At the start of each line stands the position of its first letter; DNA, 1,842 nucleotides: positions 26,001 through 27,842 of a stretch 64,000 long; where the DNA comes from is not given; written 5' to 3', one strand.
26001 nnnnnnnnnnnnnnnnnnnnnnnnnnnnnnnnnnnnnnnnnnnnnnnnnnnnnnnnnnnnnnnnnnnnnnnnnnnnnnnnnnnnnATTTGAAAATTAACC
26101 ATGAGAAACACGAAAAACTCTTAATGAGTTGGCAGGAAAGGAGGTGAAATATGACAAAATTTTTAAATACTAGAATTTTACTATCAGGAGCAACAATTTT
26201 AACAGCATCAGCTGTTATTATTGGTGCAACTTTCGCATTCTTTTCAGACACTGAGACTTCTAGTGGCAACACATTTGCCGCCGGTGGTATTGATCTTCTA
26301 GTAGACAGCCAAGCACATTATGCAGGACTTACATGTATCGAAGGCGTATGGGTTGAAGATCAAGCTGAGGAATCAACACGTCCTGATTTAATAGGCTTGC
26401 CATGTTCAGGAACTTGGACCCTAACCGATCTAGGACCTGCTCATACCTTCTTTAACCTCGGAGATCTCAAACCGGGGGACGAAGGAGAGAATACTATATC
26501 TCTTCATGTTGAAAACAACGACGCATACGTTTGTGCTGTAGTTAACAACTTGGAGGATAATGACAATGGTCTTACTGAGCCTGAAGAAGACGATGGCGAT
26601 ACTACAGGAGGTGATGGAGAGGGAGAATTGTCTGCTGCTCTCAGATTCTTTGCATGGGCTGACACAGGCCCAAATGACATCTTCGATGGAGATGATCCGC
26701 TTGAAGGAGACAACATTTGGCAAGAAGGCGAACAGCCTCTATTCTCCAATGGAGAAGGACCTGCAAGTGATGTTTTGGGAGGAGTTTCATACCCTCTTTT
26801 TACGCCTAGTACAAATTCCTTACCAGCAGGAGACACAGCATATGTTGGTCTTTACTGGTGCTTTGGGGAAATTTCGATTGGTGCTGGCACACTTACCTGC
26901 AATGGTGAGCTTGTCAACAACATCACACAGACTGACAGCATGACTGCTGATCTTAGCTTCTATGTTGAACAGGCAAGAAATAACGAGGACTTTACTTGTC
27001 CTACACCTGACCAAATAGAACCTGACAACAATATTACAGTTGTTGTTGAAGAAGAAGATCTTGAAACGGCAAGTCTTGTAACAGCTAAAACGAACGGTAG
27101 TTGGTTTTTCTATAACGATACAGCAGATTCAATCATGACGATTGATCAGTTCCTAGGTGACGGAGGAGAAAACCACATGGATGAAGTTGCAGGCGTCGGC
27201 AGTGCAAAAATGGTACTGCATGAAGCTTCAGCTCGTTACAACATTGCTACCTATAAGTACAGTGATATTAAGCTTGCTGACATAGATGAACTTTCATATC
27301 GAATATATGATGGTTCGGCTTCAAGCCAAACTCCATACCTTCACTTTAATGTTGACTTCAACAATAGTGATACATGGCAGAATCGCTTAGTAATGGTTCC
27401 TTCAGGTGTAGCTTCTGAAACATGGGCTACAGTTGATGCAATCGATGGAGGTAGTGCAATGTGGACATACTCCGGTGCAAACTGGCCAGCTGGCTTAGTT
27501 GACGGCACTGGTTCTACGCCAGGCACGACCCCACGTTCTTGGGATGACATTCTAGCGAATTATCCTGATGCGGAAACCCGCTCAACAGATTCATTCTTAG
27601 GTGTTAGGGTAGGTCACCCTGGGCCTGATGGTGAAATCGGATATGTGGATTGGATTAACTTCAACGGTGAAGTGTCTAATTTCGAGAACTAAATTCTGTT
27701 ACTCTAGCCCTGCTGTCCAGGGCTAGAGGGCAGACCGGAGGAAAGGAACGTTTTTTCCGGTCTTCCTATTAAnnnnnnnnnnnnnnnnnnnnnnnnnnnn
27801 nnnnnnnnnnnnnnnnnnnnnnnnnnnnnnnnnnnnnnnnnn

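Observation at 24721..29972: SipW / TasA-like / sortase cell-surface module in a reduced-genome (CPR-like) bacterium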

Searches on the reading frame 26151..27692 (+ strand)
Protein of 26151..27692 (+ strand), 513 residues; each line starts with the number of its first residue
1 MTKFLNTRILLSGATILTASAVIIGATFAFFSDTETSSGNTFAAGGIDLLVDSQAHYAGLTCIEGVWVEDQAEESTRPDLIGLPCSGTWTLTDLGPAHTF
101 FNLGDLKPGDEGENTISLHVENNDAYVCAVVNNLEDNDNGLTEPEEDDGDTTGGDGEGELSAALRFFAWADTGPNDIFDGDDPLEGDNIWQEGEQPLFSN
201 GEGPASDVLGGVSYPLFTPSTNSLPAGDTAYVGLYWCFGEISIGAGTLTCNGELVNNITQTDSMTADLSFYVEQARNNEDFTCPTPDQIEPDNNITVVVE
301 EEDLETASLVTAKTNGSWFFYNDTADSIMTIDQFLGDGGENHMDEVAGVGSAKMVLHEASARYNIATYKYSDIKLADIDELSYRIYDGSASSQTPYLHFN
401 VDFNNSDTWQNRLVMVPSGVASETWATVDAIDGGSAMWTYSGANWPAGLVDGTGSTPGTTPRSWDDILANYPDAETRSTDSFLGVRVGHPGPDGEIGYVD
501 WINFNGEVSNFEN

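Call 3: search_protein_families(library=pfam, proteins=[window:26151-27692:+], max_evalue=0.1)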
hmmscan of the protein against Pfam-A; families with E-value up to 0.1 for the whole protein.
window:26151-27692:+ (513 aa): 2 families
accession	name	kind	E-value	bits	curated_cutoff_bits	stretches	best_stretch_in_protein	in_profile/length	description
PF12389.13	Peptidase_M73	-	2.2e-06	28.1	22.5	1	17-54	11-50/196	Camelysin metallo-endopeptidase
PF09149.16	DUF1935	-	0.00093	19.8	27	1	296-338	14-56/108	Domain of unknown function (DUF1935)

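Call 4: search_protein_families(library=ncbifam, proteins=[window:26151-27692:+], max_evalue=0.1)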
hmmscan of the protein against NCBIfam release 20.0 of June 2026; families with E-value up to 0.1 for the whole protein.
window:26151-27692:+ (513 aa): 1 family
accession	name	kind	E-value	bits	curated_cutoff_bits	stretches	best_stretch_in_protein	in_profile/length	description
TIGR04088.1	cognate_SipW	domain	2.3e-06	27.6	19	1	14-46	2-33/34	SipW-dependent-type signal peptide-containing protein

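Call 6: search_solved_structures(query=window:26151-27692:+, max_evalue=10, show_alignments=2)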
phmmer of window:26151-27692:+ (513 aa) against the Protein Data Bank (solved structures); distinct sequences matched with E-value up to 10: 0.

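Call 8: find_homologous_proteins(query=window:26151-27692:+, max_evalue=0.001)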
Query window:26151-27692:+ (513 aa): 1218 proteins with E <= 0.001 among 8000 candidates; the best 120 are listed.
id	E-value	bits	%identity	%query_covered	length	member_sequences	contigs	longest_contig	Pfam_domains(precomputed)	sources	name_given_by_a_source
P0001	0.0e+0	1177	100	100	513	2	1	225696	PF12389.14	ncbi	-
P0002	1.3e-268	910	79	100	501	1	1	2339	PF12389.14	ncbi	-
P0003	3.3e-223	761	67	98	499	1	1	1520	PF12389.14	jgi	jgi:predicted ribosomally synthesized peptide with SipW-like signal peptide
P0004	6.0e-193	661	62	98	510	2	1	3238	-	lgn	-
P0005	3.1e-190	652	59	99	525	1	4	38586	-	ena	-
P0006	2.7e-189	649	60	98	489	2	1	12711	PF12389.14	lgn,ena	-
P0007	6.7e-179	614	59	97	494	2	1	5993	-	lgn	-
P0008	6.6e-177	608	57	100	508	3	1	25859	PF12389.14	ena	-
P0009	1.8e-176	606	57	99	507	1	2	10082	-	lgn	-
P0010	4.9e-170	585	54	99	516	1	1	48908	PF12389.14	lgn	-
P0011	9.1e-162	558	55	99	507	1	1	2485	PF12389.14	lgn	-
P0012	3.3e-160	553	54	99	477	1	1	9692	PF12389.14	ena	-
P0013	1.2e-159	551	55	95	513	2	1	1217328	PF12389.14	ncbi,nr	ncbi:MAG: hypothetical protein IPJ68_02795 [Candidatus Moraniibacteriota bacterium]|nr:MAG: hypothet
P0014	8.2e-158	545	52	99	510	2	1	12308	PF12389.14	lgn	-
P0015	2.3e-157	543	52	98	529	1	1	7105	PF12389.14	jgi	jgi:predicted ribosomally synthesized peptide with SipW-like signal peptide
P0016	3.3e-157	543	53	95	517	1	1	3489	PF12389.14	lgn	-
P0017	6.8e-157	542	54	98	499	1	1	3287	PF12389.14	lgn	-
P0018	2.2e-155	537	51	99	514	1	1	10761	PF12389.14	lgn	-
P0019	5.2e-155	536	53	95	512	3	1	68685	PF12389.14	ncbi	-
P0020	1.6e-154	534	53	98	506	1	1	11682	PF12389.14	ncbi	-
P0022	5.4e-153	529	52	99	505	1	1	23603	PF12389.14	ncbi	-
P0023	1.1e-152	528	53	98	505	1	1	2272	PF12389.14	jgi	jgi:predicted ribosomally synthesized peptide with SipW-like signal peptide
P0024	2.1e-152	527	53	99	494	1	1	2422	PF12389.14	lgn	-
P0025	1.7e-151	524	52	98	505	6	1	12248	PF12389.14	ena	-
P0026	2.1e-151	524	52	99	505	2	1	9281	PF12389.14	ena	-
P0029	1.4e-148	514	51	99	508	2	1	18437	PF12389.14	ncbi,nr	ncbi:SipW-dependent-type signal peptide-containing protein [Candidatus Kaiserbacteria bacterium]|nr:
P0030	4.5e-147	509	53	98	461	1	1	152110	PF12389.14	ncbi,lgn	-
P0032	5.0e-147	509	50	99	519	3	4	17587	PF12389.14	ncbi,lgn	-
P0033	4.5e-146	506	55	100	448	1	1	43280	-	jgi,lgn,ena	-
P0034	6.1e-146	506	51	98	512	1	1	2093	PF12389.14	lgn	-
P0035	3.1e-144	500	53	99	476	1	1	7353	PF12389.14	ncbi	-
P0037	5.2e-144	499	51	99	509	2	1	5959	PF12389.14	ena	-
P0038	1.9e-142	494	51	99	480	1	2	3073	PF12389.14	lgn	-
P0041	1.3e-140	488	49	98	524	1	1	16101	PF12389.14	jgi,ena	-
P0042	1.0e-139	485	50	98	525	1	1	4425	PF12389.14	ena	-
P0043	6.8e-138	479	52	99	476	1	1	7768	PF12389.14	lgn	-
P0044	2.3e-137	477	51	98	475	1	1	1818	PF12389.14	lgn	-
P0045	1.3e-136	475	50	98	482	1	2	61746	PF12389.14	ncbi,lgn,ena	-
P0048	1.5e-132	461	48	99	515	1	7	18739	PF12389.14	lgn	-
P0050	5.7e-132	459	47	99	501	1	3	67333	PF12389.14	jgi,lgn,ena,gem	-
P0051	7.2e-131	456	49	99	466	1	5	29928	PF12389.14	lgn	-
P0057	8.0e-125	436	48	99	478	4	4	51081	PF12389.14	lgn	-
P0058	6.3e-124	433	50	97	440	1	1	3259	PF12389.14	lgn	-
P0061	7.3e-121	423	50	98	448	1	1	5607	PF12389.14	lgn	-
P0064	5.4e-120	420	67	57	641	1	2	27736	PF12389.14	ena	-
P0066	3.5e-119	417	47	95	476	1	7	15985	PF12389.14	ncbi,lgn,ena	-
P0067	1.2e-118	415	47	95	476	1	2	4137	PF12389.14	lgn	-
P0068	3.5e-118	414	49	98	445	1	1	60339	PF12389.14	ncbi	-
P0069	1.6e-116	409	65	60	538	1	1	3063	PF12389.14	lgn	-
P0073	1.8e-114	402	47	99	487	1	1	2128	PF12389.14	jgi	-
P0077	6.8e-112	393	44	97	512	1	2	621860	PF12389.14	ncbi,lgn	-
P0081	1.2e-110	389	48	98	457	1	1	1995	PF12389.14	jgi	jgi:predicted ribosomally synthesized peptide with SipW-like signal peptide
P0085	1.7e-108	382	60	58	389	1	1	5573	PF12389.14,PF19403.6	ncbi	-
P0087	5.3e-108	380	45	99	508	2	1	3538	PF12389.14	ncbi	ncbi:MAG: TasA family protein [Minisyncoccia bacterium]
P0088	2.1e-107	378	60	58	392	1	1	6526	PF12389.14,PF19403.6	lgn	-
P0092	7.0e-106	373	46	99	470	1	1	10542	PF12389.14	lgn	-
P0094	2.8e-105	371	46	98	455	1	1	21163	PF12389.14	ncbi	ncbi:MAG: TasA family protein [Minisyncoccota bacterium]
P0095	4.4e-105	371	43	95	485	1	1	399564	PF12389.14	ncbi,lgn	-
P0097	2.2e-104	368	57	60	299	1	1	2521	PF12389.14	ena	-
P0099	1.1e-103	366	58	58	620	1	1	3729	PF12389.14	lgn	-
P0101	1.2e-102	363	62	54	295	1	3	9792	PF12389.14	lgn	-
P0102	2.2e-102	362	62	52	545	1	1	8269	PF12389.14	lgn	-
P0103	4.5e-102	361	43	95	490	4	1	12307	PF12389.14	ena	-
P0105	2.9e-100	355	56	55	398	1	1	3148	PF12389.14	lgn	-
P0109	4.5e-99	351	58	56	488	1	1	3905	PF12389.14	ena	-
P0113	4.6e-98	348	43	95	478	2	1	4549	PF12389.14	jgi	jgi:predicted ribosomally synthesized peptide with SipW-like signal peptide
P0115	1.5e-97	346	60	55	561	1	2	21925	PF01095.26,PF12389.14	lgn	-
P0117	1.9e-97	346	59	55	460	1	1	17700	PF12389.14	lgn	-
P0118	1.8e-96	342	41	98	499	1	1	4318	PF12389.14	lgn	-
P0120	7.8e-96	340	59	56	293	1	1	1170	PF12389.14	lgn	-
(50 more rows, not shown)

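Call 10: find_encoding_contigs(protein=P0001, flank=10000, max_places=3)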
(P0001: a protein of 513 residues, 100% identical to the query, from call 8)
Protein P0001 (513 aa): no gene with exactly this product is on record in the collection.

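Call 20: find_encoding_contigs(protein=P0013, flank=8000, max_places=1)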
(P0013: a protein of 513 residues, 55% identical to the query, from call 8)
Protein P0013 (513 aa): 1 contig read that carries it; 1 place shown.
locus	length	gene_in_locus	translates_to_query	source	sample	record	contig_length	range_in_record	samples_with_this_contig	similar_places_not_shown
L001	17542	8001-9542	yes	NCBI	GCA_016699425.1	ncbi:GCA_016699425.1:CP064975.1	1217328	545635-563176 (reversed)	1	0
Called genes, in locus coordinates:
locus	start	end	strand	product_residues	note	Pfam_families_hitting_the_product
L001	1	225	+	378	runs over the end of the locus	PF01098:FTSW_RODA_SPOVE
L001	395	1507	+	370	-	PF03033:Glyco_transf_28, PF04101:Glyco_tran_28_C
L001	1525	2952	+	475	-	PF01225:Mur_ligase, PF08245:Mur_ligase_M, PF02875:Mur_ligase_C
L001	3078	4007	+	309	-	PF01565:FAD_binding_4, PF02873:MurB_C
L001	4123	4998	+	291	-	PF02661:Fic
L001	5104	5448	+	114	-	-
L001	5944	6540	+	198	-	PF13338:AbiEi_4 (weak)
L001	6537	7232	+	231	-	PF08843:AbiEii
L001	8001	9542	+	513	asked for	PF12389:Peptidase_M73 (weak)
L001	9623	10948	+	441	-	-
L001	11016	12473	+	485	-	PF12389:Peptidase_M73 (weak), PF04862:DUF642 (faint)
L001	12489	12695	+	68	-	-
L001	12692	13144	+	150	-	-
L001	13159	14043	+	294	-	-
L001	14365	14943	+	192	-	PF13338:AbiEi_4 (faint)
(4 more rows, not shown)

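Call 21: find_encoding_contigs(protein=P0033, flank=8000, max_places=1)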
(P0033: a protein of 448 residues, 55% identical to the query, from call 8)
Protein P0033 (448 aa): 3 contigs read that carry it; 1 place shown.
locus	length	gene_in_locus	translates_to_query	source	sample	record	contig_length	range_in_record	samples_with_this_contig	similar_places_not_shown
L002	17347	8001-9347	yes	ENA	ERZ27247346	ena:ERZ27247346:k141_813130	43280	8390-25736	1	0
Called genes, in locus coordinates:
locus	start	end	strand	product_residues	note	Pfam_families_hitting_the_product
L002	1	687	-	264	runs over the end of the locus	-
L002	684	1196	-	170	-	-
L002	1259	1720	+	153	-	PF00334:NDK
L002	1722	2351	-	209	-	PF00849:PseudoU_synth_2 (weak), PF01509:TruB_N, PF16198:TruB_C_2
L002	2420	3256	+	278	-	PF00561:Abhydrolase_1, PF03096:Ndr, PF12146:Hydrolase_4, PF12697:Abhydrolase_6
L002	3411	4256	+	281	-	PF13462:Thioredoxin_4, PF01323:DSBA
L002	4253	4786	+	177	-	PF02600:DsbB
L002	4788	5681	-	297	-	-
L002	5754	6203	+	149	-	PF00293:NUDIX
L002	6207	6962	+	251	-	PF04203:Sortase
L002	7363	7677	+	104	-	PF14373:Imm_superinfect, PF09851:SHOCT (weak)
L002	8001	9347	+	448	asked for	-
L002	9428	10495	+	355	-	-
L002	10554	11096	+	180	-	-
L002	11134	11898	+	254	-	PF04085:MreC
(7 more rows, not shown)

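Call 22: find_encoding_contigs(protein=P0010, flank=8000, max_places=1)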
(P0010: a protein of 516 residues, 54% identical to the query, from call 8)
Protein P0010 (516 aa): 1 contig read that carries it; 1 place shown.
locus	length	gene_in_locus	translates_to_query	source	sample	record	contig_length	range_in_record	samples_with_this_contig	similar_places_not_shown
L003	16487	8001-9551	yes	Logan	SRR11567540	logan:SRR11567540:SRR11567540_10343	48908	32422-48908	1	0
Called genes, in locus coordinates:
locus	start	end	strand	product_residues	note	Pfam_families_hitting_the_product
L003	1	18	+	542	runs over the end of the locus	-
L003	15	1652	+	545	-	-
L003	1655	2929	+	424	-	-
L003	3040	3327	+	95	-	-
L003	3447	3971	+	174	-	-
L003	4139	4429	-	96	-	-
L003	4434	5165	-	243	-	PF00376:MerR, PF12728:HTH_17 (weak), PF13411:MerR_1 (weak)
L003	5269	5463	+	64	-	-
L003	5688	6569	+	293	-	PF02661:Fic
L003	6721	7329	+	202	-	-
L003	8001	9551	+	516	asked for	PF12389:Peptidase_M73 (weak)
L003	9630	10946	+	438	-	PF12389:Peptidase_M73 (weak)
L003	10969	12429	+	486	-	PF12389:Peptidase_M73 (weak)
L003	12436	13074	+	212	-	PF00717:Peptidase_S24, PF10502:Peptidase_S26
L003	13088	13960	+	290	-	-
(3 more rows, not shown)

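Call 28: find_related_loci(query=A1, collection=genome_contigs, flank=10000)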
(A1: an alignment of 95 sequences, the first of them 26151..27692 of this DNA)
Query A1 (513 aa) in genome_contigs; peptide patterns used: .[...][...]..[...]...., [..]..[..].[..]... (x = any residue, [..] = any of these).
599 stretches matched a pattern (row limit reached: there are more); 458 encode a relative of the query (tblastn E <= 1e-3); the best 80 are kept; 80 distinct loci.
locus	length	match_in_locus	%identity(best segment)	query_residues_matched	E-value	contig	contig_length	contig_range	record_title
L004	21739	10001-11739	53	4-513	1e-160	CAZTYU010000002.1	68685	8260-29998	MAG TPA_asm: uncultured Bdellovibrionales bacterium isolate SRP342105_co1_290 genome assembly, contig: NODE_489_length_6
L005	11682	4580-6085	53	8-511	3e-157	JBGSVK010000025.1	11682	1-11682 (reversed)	MAG: Candidatus Paceibacteria bacterium isolate JTS-AC455 k141_4460972, whole genome shotgun sequence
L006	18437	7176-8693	51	8-513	5e-152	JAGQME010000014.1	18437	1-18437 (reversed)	MAG: Candidatus Kaiserbacteria bacterium isolate HKST-UBA34 NODE_14_length_18437_cov_4.787146, whole genome shotgun sequ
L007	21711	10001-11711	53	8-513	2e-151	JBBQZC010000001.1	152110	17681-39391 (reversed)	MAG: Candidatus Moraniibacteriota bacterium isolate Co_metawrap_2195 Cmw_2195_k141_18989460_length_152110_cov_17.9996, w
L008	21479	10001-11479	50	3-511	4e-143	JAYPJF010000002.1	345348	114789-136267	MAG: bacterium isolate 139576_S177_rosella_bins.tsv.064 NODE_2_length_345348_cov_9.149739, whole genome shotgun sequence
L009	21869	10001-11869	53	26-512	2e-135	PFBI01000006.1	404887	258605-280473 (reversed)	MAG: Candidatus Kaiserbacteria bacterium CG10_big_fil_rev_8_21_14_0_10_47_16 CG10_8_21_14_0.10_scaffold_74_c, whole geno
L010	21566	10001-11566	49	3-513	2e-134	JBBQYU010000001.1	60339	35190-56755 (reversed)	MAG: Candidatus Moraniibacteriota bacterium isolate Co_metawrap_2179 Cmw_2179_k141_26251841_length_60339_cov_7.9451, who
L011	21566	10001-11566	47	1-513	2e-133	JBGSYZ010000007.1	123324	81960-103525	MAG: Candidatus Paceibacteria bacterium isolate JTS-AC487 k141_243065, whole genome shotgun sequence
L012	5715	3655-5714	45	5-513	4e-126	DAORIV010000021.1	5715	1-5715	MAG TPA_asm: Parcubacteria group bacterium isolate AMR_MDS_5568 NODE_2657_length_5715_cov_9.709717, whole genome shotgun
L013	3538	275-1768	45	7-512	4e-127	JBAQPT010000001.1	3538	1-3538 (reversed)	MAG: Minisyncoccia bacterium isolate MFD03286_ilm_asm_bin13 k127_111367, whole genome shotgun sequence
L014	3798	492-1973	44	5-512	1e-124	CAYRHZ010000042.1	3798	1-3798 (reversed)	MAG TPA_asm: uncultured Candidatus Saccharibacteria bacterium isolate SRP286056_co1_489 genome assembly, contig: NODE_38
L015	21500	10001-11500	43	5-512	2e-117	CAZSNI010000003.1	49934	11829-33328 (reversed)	MAG TPA_asm: uncultured Candidatus Saccharibacteria bacterium isolate SRP286056_co1_435 genome assembly, contig: NODE_68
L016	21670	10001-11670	43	15-513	2e-110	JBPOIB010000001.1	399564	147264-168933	MAG: Candidatus Moraniibacteriota bacterium isolate MAG_655 c_000000434175, whole genome shotgun sequence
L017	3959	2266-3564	42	8-513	2e-110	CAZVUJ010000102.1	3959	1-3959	MAG TPA_asm: uncultured Pseudomonadales bacterium isolate SRP192515_co2_107 genome assembly, contig: NODE_21905_length_3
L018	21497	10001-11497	44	4-500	2e-107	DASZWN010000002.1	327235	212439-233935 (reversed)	MAG TPA_asm: Candidatus Paceibacterota bacterium isolate SMAG_U6158 k141_358405, whole genome shotgun sequence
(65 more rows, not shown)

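Call 29: predict_structure(alignment_id=A1)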
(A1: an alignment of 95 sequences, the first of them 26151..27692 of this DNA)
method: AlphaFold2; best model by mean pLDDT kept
length: 513 residues; sequences in the alignment: 95
mean_pLDDT: 88.6   pTM: 0.64
mean pLDDT of the five models: 88.6, 87.5, 87.4, 87.0, 85.7
residues with pLDDT >= 90: 366; 70-90: 98; 50-70: 22; < 50: 27
segments of 3 or more residues with pLDDT < 50: 1-5, 23-43
pLDDT, mean of each block of 10 residues (from residue 1): 50 54 41 32 66 95 95 91 95 82 90 96 93 90 87 90 95 81 89 90 92 92 93 96 93 90 90 92 87 82 97 96 97 97 97 96 97 96 94 94 95 96 96 93 97 96 98 95 91 92 96 95
secondary structure, 60 per line:
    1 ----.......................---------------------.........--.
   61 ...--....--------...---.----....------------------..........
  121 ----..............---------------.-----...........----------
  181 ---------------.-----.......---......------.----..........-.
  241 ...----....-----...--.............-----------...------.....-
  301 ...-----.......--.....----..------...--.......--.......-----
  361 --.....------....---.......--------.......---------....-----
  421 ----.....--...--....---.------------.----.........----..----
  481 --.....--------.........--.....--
elements in order: H5-27 E49-57 E60-63 E66-69 E89-92 E111-120 E125-138 H160-163 E164-170 E202-204 H205-208 E212-217 E229-238 E240-243 E248-251 E262-274 E295-299 H309-315 E318-322 E340-346 E349-355 E363-367 E381-387 E396-402 E412-415 E425-429 E437-440 H464-470 E483-487 E496-504 E507-511

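Call 32: fold_search(model_id=the predicted structure, library=pdb)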
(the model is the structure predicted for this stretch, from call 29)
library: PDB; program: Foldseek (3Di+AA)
matches with E <= 10: 783; with E <= 0.001: 1
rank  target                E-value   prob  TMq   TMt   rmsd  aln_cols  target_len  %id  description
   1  8aur_A                1.8e-05  1.00  0.21  0.42   9.6       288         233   12  Cryo-EM structure of a TasA fibre (released 2022-11-30)
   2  4xup_B                1.6e-03  0.75  0.18  0.25  14.6       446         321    7  Structure of the N-terminal CBM22-1-CBM22-2 tandem domain from Paenibacillus barcinonensis Xyn10C (released 2015-06-03)
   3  7auw_A                1.7e-03  0.69  0.15  0.15  17.5       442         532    8  Inhibitory complex of human meprin beta with mouse fetuin-B. (released 2021-04-14)
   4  4xup_F                1.8e-03  0.75  0.18  0.26  16.4       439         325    8  Structure of the N-terminal CBM22-1-CBM22-2 tandem domain from Paenibacillus barcinonensis Xyn10C (released 2015-06-03)
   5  7uae_A                2.1e-03  0.69  0.17  0.16  17.4       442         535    8  Human meprin alpha (active state) (released 2022-11-02)
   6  7usy_J                3.8e-03  0.12  0.09  0.12  23.7       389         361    8  Structure of C. elegans TMC-1 complex with ARRD-6 (released 2022-10-19)
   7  7uaf_D                4.3e-03  0.57  0.16  0.16  17.7       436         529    7  Human meprin alpha inhibitory complex with compound 10d (N~3~,N~3~-bis[(2H-1,3-benzodioxol-5-yl)methyl]-N-hydroxy-beta (released 2022-11-02)
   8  4xup_D                4.5e-03  0.47  0.16  0.24  17.1       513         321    9  Structure of the N-terminal CBM22-1-CBM22-2 tandem domain from Paenibacillus barcinonensis Xyn10C (released 2015-06-03)
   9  4xup_A                5.0e-03  0.72  0.20  0.28  15.0       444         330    8  Structure of the N-terminal CBM22-1-CBM22-2 tandem domain from Paenibacillus barcinonensis Xyn10C (released 2015-06-03)
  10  7uab_H                5.0e-03  0.33  0.14  0.13  18.8       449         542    7  Human pro-meprin alpha (zymogen state) (released 2022-11-02)
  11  4gwn_A                6.3e-03  0.51  0.16  0.15  18.0       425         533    8  Crystal structure of human mature meprin beta (released 2012-09-19)
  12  7uaf_C                7.0e-03  0.60  0.17  0.16  17.6       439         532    6  Human meprin alpha inhibitory complex with compound 10d (N~3~,N~3~-bis[(2H-1,3-benzodioxol-5-yl)methyl]-N-hydroxy-beta (released 2022-11-02)
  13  8dhe_A                7.0e-03  0.41  0.14  0.12  17.9       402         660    9  Tannerella forsythia beta-glucuronidase (mL1) (released 2023-05-17)
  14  7uac_H                7.8e-03  0.51  0.17  0.16  18.1       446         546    6  Human pro-meprin alpha (zymogen state) (released 2022-11-02)
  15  5t98_B                9.7e-03  0.28  0.14  0.10  17.8       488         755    9  Crystal structure of BuGH2Awt (released 2017-09-13)
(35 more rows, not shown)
